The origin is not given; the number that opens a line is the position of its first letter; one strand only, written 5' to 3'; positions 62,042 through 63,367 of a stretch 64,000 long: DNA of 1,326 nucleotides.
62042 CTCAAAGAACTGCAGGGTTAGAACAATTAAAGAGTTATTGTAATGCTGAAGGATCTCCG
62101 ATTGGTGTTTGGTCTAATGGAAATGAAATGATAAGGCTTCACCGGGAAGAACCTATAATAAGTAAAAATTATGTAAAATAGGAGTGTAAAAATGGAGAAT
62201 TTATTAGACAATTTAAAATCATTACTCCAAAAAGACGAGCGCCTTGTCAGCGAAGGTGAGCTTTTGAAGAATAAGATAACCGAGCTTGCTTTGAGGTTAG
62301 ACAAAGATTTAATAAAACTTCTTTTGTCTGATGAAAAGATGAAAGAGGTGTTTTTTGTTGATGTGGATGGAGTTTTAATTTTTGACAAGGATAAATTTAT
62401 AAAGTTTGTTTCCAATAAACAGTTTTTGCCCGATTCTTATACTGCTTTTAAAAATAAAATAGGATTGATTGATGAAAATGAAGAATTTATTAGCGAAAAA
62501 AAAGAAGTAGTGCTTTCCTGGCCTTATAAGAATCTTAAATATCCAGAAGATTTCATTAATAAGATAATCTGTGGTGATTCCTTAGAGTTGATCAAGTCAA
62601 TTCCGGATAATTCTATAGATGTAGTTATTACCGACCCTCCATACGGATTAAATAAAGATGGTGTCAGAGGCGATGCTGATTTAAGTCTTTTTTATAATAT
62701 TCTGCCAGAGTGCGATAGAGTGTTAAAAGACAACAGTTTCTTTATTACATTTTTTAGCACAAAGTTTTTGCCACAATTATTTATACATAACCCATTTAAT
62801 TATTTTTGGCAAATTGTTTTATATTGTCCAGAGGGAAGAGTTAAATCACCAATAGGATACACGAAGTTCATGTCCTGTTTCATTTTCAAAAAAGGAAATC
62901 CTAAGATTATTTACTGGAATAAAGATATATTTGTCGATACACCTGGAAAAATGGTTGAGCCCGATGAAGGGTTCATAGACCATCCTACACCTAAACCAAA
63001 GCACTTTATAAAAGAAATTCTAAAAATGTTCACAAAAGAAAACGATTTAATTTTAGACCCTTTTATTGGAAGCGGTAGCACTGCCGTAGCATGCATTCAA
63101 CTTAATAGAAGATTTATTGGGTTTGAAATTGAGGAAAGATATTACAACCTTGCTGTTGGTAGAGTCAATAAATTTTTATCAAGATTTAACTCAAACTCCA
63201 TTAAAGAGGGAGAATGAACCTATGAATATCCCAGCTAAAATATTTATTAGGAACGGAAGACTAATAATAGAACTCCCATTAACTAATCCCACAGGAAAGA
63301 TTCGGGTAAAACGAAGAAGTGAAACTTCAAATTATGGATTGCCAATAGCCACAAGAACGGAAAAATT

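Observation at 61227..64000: Compact, tightly coupled RM-like operon next to the ATP synthase genes, running off the window edge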

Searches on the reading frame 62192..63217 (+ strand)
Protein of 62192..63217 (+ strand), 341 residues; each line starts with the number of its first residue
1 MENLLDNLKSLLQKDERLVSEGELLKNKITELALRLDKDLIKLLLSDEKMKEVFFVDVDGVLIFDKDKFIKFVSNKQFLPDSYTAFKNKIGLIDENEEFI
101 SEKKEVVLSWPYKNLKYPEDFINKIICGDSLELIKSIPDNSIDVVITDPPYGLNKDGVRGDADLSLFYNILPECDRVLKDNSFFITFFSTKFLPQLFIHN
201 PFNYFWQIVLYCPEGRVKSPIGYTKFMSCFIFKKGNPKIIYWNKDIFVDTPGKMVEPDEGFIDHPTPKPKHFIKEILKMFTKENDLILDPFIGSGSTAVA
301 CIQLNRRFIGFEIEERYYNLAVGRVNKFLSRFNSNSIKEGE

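Call 4: search_protein_families(library=pfam, proteins=[window:62192-63217:+], max_evalue=1)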
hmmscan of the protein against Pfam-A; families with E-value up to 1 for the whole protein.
window:62192-63217:+ (341 aa): 6 families
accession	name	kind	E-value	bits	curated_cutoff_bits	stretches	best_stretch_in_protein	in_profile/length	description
PF01555.25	N6_N4_Mtase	-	4.8e-32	112.1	26.7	2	262-321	160-219/221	DNA methylase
PF12564.13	TypeIII_RM_meth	-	3.8e-25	88.4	25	1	37-92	1-56/56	Type III restriction/modification enzyme methylation subunit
PF01170.24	UPF0020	-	8.2e-06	26.1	22.3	1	136-191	114-169/197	RMKL-like, methyltransferase domain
PF02086.21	MethyltransfD12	-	0.00011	22.5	22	1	272-322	8-59/253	D12 class N6 adenine-specific DNA methyltransferase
PF02384.22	N6_Mtase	-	0.0075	16.1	20.4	0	124-154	108-138/311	N-6 DNA Methylase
PF14190.11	DUF4313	-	0.14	12.5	27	0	245-275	29-61/104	Domain of unknown function (DUF4313)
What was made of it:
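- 62192..62527 (+): N-terminal ~112 codons of ORF4: the captured 5' end of a PF12564-type Type III mod gene, with its ribosome-binding site at 62156-62191. Pfam TypeIII_RM_meth at residues 37-92, E 3.8e-25 (call 4).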

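Call 5: find_encoding_contigs(protein=window:62192-63217:+, flank=10000, max_places=6)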
Protein window:62192-63217:+ (341 aa): 2 contigs read that carry it; 1 place shown.
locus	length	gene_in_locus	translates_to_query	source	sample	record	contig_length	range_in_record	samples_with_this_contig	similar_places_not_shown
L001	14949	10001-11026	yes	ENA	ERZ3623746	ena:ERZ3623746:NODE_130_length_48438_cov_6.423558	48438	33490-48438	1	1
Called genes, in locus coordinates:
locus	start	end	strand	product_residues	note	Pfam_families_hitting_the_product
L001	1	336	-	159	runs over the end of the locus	PF01467:CTP_transf_like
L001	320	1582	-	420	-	PF00005:ABC_tran, PF14524:Wzt_C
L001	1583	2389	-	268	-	PF01061:ABC2_membrane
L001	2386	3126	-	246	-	PF02475:TRM5-TYW2_MTfase, PF03602:Cons_hypoth95, PF05175:MTS, PF06325:PrmA (faint), PF13847:Methyltransf_31, PF08241:Methyltransf_11 (weak), PF13649:Methyltransf_25 (weak), PF01170:UPF0020 (weak)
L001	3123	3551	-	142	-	PF02823:ATP-synt_DE_N, PF00401:ATP-synt_DE (weak)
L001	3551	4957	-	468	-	PF02874:ATP-synt_ab_N, PF00006:ATP-synt_ab, PF22919:ATP-synt_VA_C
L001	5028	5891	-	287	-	PF00231:ATP-synt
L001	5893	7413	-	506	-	PF02874:ATP-synt_ab_N, PF00006:ATP-synt_ab, PF00306:ATP-synt_ab_C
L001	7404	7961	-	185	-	PF00213:OSCP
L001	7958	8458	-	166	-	PF00430:ATP-synt_B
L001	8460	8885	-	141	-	PF00430:ATP-synt_B (faint)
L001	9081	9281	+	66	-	-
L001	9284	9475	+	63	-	-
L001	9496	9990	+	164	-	PF13588:HSDR_N_2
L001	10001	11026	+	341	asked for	PF12564:TypeIII_RM_meth, PF01170:UPF0020 (faint), PF01555:N6_N4_Mtase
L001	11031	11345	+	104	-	-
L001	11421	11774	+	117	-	PF09522:RE_R_Pab1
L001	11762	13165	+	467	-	PF02384:N6_Mtase, PF07669:Eco57I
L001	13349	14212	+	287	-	PF04326:SLFN_AlbA_2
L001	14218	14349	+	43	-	-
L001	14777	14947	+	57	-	?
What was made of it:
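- On Type III RM (Mod + Res): No ResIII or DEAD gene in the window end or in the 3.9 kb beyond it (call 5).
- Closest known: Type III RM Mod subunits. Different: There is no Mod catalytic or TRD region of Type III origin and no Res gene (call 5).
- Checked: No helicase or Res gene is present, and the cluster does continue past 64000 (call 5).
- Coverage of the only assembly is low (about 6x, contig name in call 5).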

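Call 9: search_protein_families(library=ncbifam, proteins=[window:62192-63217:+, L001:11762-13165:+, L001:13349-14212:+], max_evalue=0.1)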
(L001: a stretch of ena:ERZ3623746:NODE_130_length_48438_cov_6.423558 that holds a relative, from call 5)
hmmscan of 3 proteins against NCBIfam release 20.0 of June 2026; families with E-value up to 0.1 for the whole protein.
window:62192-63217:+ (341 aa): 10 families
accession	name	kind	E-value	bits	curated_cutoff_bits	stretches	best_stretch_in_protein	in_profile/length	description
NF008572.0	PRK11524.1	equivalog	2.5e-25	89.2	292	2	261-337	192-267/294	adenine-specific DNA-methyltransferase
NF010253.0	PRK13699.1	subfamily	5.2e-24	85.2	244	1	124-327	3-207/226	DNA methyltransferase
NF050803.1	DnaMtaseCcrMCaul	equivalog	1.4e-22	80.1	830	2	257-328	179-250/350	adenine-specific DNA-methyltransferase CcrM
TIGR01177.1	TIGR01177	hypoth_equivalog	1.4e-08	34.4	316.55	1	125-200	234-306/330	TIGR01177 family methyltransferase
NF040721.1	Trm14_Arch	equivalog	2.2e-06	27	280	1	122-202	272-349/370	tRNA (guanine(6)-N2)-methyltransferase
TIGR02987.1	met_A_Alw26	exception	0.00056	18.8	353.5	0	40-152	20-123/523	Alw26I/Eco31I/Esp3I family type II restriction adenine-specific DNA-methyltransferase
NF040850.1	Trm14_Thcoccales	equivalog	0.014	14.3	480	0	125-187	272-330/365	tRNA (guanine(6)-N2)-methyltransferase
NF006506.0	PRK08942.1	equivalog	0.016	14.7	178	1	50-87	2-39/182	D-glycero-beta-D-manno-heptose 1,7-bisphosphate 7-phosphatase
TIGR00571.1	dam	subfamily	0.027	14.2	114.85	0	115-155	147-188/267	Dam family site-specific DNA-(adenine-N6)-methyltransferase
TIGR00536.1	hemK_fam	subfamily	0.097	11.7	115.5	0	278-304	108-135/286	HemK family protein methyltransferase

L001:11762-13165:+ (467 aa): 11 families
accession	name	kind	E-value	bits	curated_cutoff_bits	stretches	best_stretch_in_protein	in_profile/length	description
NF047738.1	antiphage_MADS2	equivalog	3.3e-21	75.2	720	2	98-216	435-567/654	methylation-associated defense system DNA methyltransferase MAD2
NF047740.1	antiphage_MADS5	equivalog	2.4e-11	43.2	400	1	292-445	298-450/461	methylation-associated defense system restriction endonuclease subunit S MAD5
TIGR00497.1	hsdM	equivalog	3.3e-11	42.6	242.75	1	98-243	299-441/515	type I restriction-modification system subunit M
TIGR02987.1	met_A_Alw26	exception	7.5e-10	38.2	353.5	2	22-67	2-52/523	Alw26I/Eco31I/Esp3I family type II restriction adenine-specific DNA-methyltransferase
NF033452.1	BREX_1_MTaseX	exception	5.8e-07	27.7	500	1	103-235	505-635/1210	BREX-1 system adenine-specific DNA-methyltransferase PglX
NF033455.1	BREX_6_MTaseX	exception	0.00092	16.8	900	1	100-269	549-714/1319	BREX-6 system adenine-specific DNA-methyltransferase PglX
TIGR02081.1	metW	equivalog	0.0066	16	189.5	1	47-110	14-80/194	methionine biosynthesis protein MetW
TIGR02021.1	BchM-ChlM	equivalog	0.0084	15.5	158.9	1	44-110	52-123/218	magnesium protoporphyrin IX methyltransferase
TIGR01177.1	TIGR01177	hypoth_equivalog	0.017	14.5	316.55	1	13-95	147-231/330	TIGR01177 family methyltransferase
TIGR03534.1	RF_mod_PrmC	equivalog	0.056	12.9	199.1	0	25-115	65-166/253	peptide chain release factor N(5)-glutamine methyltransferase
NF011561.0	PRK14985.1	equivalog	0.059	11.5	1273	1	163-240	526-602/800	maltodextrin phosphorylase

L001:13349-14212:+ (287 aa): 1 family
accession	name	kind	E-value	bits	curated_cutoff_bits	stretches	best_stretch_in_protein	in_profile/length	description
NF005491.0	PRK07105.1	equivalog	0.012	15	231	0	76-118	50-89/286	pyridoxamine kinase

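Call 10: search_protein_families(library=padloc, proteins=[window:62192-63217:+, L001:11762-13165:+, L001:13349-14212:+], max_evalue=0.1)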
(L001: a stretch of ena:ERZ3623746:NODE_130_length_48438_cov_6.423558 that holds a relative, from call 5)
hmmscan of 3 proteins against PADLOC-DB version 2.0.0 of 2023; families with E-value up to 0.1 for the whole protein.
window:62192-63217:+ (341 aa): 79 families (the best 25 are shown)
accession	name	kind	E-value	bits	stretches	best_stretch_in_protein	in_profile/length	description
PDLC03371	MTase_II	-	2.2e-39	133.6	2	260-329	187-256/260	Type II methyltransferase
PDLC03635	MTase_III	-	6.1e-37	125.7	2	3-114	4-116/708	Type III methyltransferase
PDLC03299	MTase_II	-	1.9e-30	104.4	2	263-337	195-268/296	Type II methyltransferase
PDLC03350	MTase_II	-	1.8e-28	97.8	2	259-337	229-307/312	Type II methyltransferase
PDLC03320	MTase_II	-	4.2e-26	89.8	2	254-330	203-279/289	Type II methyltransferase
PDLC03353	MTase_II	-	9.5e-26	88.9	2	261-330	186-255/260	Type II methyltransferase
PDLC03216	MTase_II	-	1.9e-25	87.6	2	259-329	189-259/364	Type II methyltransferase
PDLC03228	MTase_II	-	1.6e-24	85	1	124-325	3-205/227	Type II methyltransferase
PDLC03230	MTase_II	-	9.8e-24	82.3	2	263-322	220-279/360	Type II methyltransferase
PDLC03738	oMTase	-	3.8e-23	79.8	2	257-328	197-268/376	orphan methyltransferase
PDLC03387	MTase_II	-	5.2e-23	79.6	2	259-330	211-280/289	Type II methyltransferase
PDLC03265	MTase_II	-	6.7e-23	79.6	2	263-329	266-332/333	Type II methyltransferase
PDLC03251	MTase_II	-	1e-22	78.8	2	264-331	205-272/282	Type II methyltransferase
PDLC03241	MTase_II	-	4.1e-22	76.7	2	264-328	372-436/447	Type II methyltransferase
PDLC03295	MTase_II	-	5.2e-21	73.4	2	262-330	202-271/292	Type II methyltransferase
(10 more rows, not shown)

L001:11762-13165:+ (467 aa): 119 families (the best 25 are shown)
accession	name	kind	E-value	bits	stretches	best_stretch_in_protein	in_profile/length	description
PDLC03311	MTase_II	-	2.7e-140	466.1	1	10-461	3-453/464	Type II methyltransferase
PDLC03285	MTase_II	-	7.2e-25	85.9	1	21-407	12-399/413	Type II methyltransferase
PDLC04134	mad2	-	1.3e-24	84.9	1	21-233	268-462/492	mads_2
PDLC03267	MTase_II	-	3.7e-22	76.9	1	18-240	8-240/539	Type II methyltransferase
PDLC03021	MTase_I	-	3.3e-20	70.4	2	95-245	262-402/491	Type I methyltransferase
PDLC03248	MTase_II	-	4.1e-20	70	1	21-237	7-216/521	Type II methyltransferase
PDLC03018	MTase_I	-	1.3e-17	61.5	2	128-205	518-593/749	Type I methyltransferase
PDLC03218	MTase_II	-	1.5e-17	61.4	2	104-214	371-479/532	Type II methyltransferase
PDLC03107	Specificity_I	-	1.4e-16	58.6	1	223-452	149-379/392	Type I specificity subunit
PDLC03258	MTase_II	-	4.9e-16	56.8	1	8-216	6-202/366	Type II methyltransferase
PDLC03169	Specificity_I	-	2.2e-15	55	1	271-419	226-371/461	Type I specificity subunit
PDLC03032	MTase_I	-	3.5e-15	53.1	1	14-227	149-380/1001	Type I methyltransferase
PDLC03335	MTase_II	-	1.3e-14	51.8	2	97-246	187-332/607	Type II methyltransferase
PDLC03100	Specificity_I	-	2e-14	51.8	1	277-449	207-380/392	Type I specificity subunit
PDLC03624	REase_MTase_IIG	-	2e-14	50.4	2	102-205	531-640/1271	Type IIG restriction enzyme-methyltransferase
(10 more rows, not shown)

L001:13349-14212:+ (287 aa): 3 families
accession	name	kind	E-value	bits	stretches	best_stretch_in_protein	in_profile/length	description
PDLC04954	PDC-S19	-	1.7e-31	107.8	1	187-286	227-327/330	-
PDLC04955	PDC-S19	-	1.3e-16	58.8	1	192-285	239-333/338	-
PDLC05032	PDC-S50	-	8.4e-07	26.4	1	51-145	46-145/387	-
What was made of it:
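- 62192..62527 (+): PADLOC MTase_III PDLC03635 positions 4-116 of 708 (call 10).
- On PabI-family restriction glycosylase RM system: N6_Mtase+Eco57I domains plus S-like TRD matches (calls 5, 9, 10).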

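Call 25: find_homologous_proteins(query=window:62192-63217:+, max_evalue=0.001)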
Query window:62192-63217:+ (341 aa): 3516 proteins with E <= 0.001 among 6775 candidates; the best 120 are listed.
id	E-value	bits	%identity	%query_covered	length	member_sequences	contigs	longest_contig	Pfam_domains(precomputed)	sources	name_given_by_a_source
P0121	4.0e-131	455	87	67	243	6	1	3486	PF01170.25,PF01555.25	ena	-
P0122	3.0e-130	452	83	67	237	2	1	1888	PF01170.25,PF01555.25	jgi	-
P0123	3.5e-129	449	85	67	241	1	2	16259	PF01170.25,PF01555.25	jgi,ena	-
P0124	8.0e-129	448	81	70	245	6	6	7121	PF01170.25,PF01555.25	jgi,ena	-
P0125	3.0e-128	446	83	67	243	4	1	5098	PF01555.25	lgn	-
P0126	4.4e-128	445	84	67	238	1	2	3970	PF02086.22,PF01170.25,PF01555.25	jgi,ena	-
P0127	1.5e-127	443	86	63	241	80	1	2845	PF01170.25,PF01555.25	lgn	-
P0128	3.0e-127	442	81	67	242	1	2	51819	PF02086.22,PF01170.25,PF01555.25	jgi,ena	-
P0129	4.1e-127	442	85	67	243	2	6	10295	PF01170.25,PF01555.25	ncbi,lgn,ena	-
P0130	9.6e-127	441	85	63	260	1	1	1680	PF02086.22,PF01170.25,PF01555.25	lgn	-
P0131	1.4e-126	440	81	67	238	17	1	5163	PF01170.25,PF01555.25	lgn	-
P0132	2.2e-126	440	85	64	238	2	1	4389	PF02086.22,PF01170.25,PF01555.25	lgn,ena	-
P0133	2.4e-126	439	85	64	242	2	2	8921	PF02086.22,PF01170.25,PF01555.25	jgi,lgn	-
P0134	3.9e-126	439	83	65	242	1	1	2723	PF02086.22,PF01170.25,PF01555.25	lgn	-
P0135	5.1e-126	438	85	65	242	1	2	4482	PF01170.25,PF01555.25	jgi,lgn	jgi:DNA modification methylase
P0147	6.5e-125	435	82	66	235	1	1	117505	PF01170.25,PF01555.25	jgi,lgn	-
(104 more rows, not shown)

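Call 27: find_encoding_contigs(protein=P0128, flank=5000, max_places=3)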
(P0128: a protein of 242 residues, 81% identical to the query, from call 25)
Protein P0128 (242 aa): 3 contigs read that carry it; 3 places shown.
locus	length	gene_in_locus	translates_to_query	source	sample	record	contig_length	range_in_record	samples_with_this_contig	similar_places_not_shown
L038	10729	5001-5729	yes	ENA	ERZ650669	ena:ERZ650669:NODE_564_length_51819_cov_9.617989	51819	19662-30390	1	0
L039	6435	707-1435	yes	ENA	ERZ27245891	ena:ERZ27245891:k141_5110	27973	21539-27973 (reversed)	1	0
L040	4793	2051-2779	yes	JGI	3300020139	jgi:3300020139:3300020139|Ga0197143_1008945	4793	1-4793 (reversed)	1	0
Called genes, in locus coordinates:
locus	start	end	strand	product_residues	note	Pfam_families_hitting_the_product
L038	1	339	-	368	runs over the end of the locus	PF00557:Peptidase_M24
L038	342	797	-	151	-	PF01220:DHquinase_II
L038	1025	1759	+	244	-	PF03793:PASTA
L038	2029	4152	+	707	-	PF07944:Beta-AFase-like_GH127_cat, PF20736:Glyco_hydro127M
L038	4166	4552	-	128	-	PF01643:Acyl-ACP_TE (faint), PF13279:4HBT_2, PF03061:4HBT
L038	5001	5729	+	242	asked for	PF02086:MethyltransfD12 (faint), PF01170:UPF0020 (faint), PF01555:N6_N4_Mtase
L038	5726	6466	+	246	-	PF09522:RE_R_Pab1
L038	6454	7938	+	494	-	PF02384:N6_Mtase, PF07669:Eco57I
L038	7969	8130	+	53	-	-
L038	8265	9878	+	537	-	PF06418:CTP_synth_N, PF00117:GATase, PF07722:Peptidase_C26 (weak)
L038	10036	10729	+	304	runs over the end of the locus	PF16976:RcpC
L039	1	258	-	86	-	?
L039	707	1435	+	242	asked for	PF02086:MethyltransfD12 (faint), PF01170:UPF0020 (faint), PF01555:N6_N4_Mtase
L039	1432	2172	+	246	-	PF09522:RE_R_Pab1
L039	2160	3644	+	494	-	PF02384:N6_Mtase, PF07669:Eco57I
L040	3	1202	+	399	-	?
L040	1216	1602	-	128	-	PF01643:Acyl-ACP_TE (faint), PF13279:4HBT_2, PF03061:4HBT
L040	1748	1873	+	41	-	-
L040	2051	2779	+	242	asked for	PF02086:MethyltransfD12 (faint), PF01170:UPF0020 (faint), PF01555:N6_N4_Mtase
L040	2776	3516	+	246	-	PF09522:RE_R_Pab1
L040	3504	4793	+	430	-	?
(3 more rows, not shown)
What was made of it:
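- The M1-R-M2 order is seen in L038-L040 (call 27).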

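Call 28: find_encoding_contigs(protein=P0147, flank=5000, max_places=3)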
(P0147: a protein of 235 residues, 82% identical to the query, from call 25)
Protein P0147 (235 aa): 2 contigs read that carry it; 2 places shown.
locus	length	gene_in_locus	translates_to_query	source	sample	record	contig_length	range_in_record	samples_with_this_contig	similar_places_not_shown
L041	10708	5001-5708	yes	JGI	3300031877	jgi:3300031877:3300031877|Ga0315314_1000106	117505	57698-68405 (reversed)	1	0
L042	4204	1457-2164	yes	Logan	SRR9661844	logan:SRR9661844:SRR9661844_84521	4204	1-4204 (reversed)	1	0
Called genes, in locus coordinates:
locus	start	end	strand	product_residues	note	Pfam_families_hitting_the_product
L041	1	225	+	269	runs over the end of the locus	PF09233:Endonuc-EcoRV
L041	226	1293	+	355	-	PF02086:MethyltransfD12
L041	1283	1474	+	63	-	-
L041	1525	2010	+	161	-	PF02542:YgbB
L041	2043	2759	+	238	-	PF03740:PdxJ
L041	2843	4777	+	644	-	PF13522:GATase_6, PF13537:GATase_7, PF01380:SIS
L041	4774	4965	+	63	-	-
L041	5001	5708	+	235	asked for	PF01170:UPF0020 (faint), PF01555:N6_N4_Mtase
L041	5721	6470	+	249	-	PF09522:RE_R_Pab1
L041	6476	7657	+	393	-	-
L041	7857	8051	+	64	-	-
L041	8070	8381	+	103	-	PF01909:NTP_transf_2, PF18765:Polbeta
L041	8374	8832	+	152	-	PF20797:HepT-like_2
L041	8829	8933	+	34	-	-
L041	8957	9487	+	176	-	-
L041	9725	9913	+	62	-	-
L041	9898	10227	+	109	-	PF05016:ParE_toxin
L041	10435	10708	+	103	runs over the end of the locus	PF14076:DUF4258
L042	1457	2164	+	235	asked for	PF01170:UPF0020 (faint), PF01555:N6_N4_Mtase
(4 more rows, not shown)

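Call 56: search_protein_families(library=padloc, proteins=[L041:6476-7657:+, L041:5721-6470:+, L038:6454-7938:+, L038:5726-6466:+], max_evalue=0.001)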
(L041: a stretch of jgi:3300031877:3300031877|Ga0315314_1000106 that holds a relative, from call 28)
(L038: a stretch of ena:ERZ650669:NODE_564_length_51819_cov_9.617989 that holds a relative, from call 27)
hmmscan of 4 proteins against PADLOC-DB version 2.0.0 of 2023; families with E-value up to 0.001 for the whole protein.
L041:6476-7657:+ (393 aa): 2 families
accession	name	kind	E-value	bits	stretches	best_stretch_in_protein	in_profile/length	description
PDLC03275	MTase_II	-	5.7e-48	162.2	1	5-330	4-309/343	Type II methyltransferase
PDLC03026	MTase_I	-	0.00049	17.4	1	12-94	137-213/487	Type I methyltransferase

L041:5721-6470:+ (249 aa): 1 family
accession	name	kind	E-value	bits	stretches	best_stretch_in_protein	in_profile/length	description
PDLC03538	REase_II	-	1.3e-16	58.9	1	84-242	72-221/226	Type II restriction enzyme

L038:6454-7938:+ (494 aa): 94 families (the best 25 are shown)
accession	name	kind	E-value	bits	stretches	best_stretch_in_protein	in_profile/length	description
PDLC03311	MTase_II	-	4.3e-142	472.1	1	10-461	3-452/464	Type II methyltransferase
PDLC04134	mad2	-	3.6e-23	80.1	1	19-234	266-462/492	mads_2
PDLC03267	MTase_II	-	3.1e-21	73.9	1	18-242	8-241/539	Type II methyltransferase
PDLC03285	MTase_II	-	1.8e-20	71.4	1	23-405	14-396/413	Type II methyltransferase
PDLC03021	MTase_I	-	3.7e-19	66.9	2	96-247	261-403/491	Type I methyltransferase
PDLC03248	MTase_II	-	1.4e-18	64.9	1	21-243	7-221/521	Type II methyltransferase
PDLC03218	MTase_II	-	2e-18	64.3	2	106-218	371-482/532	Type II methyltransferase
PDLC03335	MTase_II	-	1.6e-16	58.1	2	99-246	187-331/607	Type II methyltransferase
PDLC03169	Specificity_I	-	4.1e-16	57.4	1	268-422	222-373/461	Type I specificity subunit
PDLC03107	Specificity_I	-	5.9e-16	56.5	1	243-445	166-369/392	Type I specificity subunit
PDLC03018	MTase_I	-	1.4e-14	51.5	2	127-240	516-628/749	Type I methyltransferase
PDLC03258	MTase_II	-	1.5e-14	52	1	8-377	6-332/366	Type II methyltransferase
PDLC03030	MTase_I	-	1.9e-14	51.1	1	136-219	502-583/670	Type I methyltransferase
PDLC03347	MTase_II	-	7.5e-14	49.3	1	21-239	6-225/488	Type II methyltransferase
PDLC03086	Specificity_I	-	9.2e-14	49.2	1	287-426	28-165/458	Type I specificity subunit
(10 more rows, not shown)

L038:5726-6466:+ (246 aa): 1 family
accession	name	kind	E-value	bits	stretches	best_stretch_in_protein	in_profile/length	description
PDLC03538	REase_II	-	2.6e-38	129.9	1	3-240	7-222/226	Type II restriction enzyme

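Call 61: find_related_loci(query=L038:5726-6463:+, collection=metagenome_contigs, flank=3500)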
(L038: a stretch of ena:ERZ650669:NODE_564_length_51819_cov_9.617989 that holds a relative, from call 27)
Query L038:5726-6463:+ (246 aa) in metagenome_contigs; peptide patterns used: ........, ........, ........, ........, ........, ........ (x = any residue, [..] = any of these).
361 stretches matched a pattern; 32 encode a relative of the query (tblastn E <= 1e-3); 32 distinct loci.
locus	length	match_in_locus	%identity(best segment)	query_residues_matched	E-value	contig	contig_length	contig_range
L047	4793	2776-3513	100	1-246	5e-166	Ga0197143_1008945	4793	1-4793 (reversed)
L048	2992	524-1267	82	1-246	2e-140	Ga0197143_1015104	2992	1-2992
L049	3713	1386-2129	81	1-246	2e-136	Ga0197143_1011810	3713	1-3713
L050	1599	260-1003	80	1-246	1e-141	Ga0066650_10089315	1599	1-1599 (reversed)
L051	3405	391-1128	78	1-244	7e-130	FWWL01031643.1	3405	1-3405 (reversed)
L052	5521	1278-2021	75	1-246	2e-125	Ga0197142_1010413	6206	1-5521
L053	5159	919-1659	77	1-245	1e-125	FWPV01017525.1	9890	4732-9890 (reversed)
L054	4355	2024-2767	71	1-246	4e-122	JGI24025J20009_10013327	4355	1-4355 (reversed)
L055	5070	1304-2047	71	1-246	2e-121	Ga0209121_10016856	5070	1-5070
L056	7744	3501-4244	71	1-246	3e-114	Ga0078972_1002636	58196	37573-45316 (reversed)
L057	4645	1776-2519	72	1-246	9e-115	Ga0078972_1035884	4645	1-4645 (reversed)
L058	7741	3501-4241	72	1-246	2e-114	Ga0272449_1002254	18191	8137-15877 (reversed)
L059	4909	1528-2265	70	1-244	2e-113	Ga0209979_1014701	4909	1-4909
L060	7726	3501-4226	71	1-240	2e-112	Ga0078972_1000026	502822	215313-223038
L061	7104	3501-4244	72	1-246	7e-111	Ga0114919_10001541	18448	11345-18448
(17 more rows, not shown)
